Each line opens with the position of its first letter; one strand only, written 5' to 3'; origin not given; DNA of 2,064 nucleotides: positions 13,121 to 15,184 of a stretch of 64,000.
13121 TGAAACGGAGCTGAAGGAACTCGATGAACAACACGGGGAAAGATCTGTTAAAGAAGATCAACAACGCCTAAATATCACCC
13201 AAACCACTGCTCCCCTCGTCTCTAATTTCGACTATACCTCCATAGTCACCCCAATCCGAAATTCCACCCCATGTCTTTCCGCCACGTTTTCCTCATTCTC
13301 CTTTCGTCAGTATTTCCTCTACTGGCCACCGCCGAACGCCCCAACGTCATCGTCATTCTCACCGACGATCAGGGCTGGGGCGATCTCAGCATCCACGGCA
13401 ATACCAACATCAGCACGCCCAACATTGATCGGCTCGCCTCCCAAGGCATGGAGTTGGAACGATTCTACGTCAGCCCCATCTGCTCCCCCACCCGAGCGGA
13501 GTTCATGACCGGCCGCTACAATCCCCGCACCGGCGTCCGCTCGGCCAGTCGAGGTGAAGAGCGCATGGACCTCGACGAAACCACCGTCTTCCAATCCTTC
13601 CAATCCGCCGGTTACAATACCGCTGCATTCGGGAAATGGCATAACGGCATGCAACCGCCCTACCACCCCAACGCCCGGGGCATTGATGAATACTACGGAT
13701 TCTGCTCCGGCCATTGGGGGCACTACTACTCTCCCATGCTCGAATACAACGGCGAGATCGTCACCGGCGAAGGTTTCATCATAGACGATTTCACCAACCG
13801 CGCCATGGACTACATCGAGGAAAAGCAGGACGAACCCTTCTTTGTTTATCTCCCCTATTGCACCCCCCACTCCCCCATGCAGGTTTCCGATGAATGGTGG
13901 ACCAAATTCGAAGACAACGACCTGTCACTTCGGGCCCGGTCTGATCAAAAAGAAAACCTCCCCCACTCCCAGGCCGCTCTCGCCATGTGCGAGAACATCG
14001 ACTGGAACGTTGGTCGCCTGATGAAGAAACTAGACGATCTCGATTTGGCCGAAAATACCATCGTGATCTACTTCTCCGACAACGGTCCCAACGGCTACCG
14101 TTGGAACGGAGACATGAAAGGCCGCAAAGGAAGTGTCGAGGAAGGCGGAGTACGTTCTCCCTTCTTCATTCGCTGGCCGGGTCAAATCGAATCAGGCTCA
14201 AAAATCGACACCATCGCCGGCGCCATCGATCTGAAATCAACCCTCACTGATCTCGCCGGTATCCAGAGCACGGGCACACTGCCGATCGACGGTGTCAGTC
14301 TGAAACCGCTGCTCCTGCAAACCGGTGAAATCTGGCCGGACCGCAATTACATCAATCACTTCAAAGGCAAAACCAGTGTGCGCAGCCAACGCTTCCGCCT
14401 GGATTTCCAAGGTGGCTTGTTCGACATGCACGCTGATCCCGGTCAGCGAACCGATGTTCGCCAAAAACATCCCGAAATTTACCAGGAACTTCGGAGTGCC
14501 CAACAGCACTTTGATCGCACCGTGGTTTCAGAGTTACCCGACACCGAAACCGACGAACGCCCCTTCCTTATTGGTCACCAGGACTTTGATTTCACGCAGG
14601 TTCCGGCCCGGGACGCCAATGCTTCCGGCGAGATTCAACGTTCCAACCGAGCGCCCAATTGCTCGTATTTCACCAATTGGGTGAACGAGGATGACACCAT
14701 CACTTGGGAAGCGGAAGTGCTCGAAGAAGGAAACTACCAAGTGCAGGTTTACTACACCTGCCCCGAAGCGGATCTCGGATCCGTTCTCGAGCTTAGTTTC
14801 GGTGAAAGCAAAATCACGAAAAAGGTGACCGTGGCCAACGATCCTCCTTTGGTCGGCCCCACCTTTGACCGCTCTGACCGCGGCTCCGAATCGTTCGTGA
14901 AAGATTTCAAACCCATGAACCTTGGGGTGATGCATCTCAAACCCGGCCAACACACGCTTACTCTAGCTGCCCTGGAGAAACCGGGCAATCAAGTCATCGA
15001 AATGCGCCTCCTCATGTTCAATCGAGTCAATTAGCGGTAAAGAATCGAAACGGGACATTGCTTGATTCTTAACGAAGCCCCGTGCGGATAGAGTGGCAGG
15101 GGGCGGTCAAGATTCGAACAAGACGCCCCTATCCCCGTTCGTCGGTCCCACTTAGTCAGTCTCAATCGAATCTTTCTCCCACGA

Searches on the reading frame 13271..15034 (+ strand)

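Call 45: search_protein_families(library=pfam, proteins=[window:13271-15034:+], max_evalue=0.00001)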
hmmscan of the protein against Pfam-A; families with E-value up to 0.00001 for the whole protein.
window:13271-15034:+ (587 aa): 3 families
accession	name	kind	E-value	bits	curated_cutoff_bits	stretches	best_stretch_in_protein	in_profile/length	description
PF00884.28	Sulfatase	-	1.5e-56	192.3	25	1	24-331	1-301/301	Sulfatase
PF16347.10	SGSH_C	-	5.3e-09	36.8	29.3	1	290-375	12-104/154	N-sulphoglucosamine sulphohydrolase, C-terminal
PF01663.27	Phosphodiest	-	6.5e-06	26.4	23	0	26-272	1-220/342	Type I phosphodiesterase / nucleotide pyrophosphatase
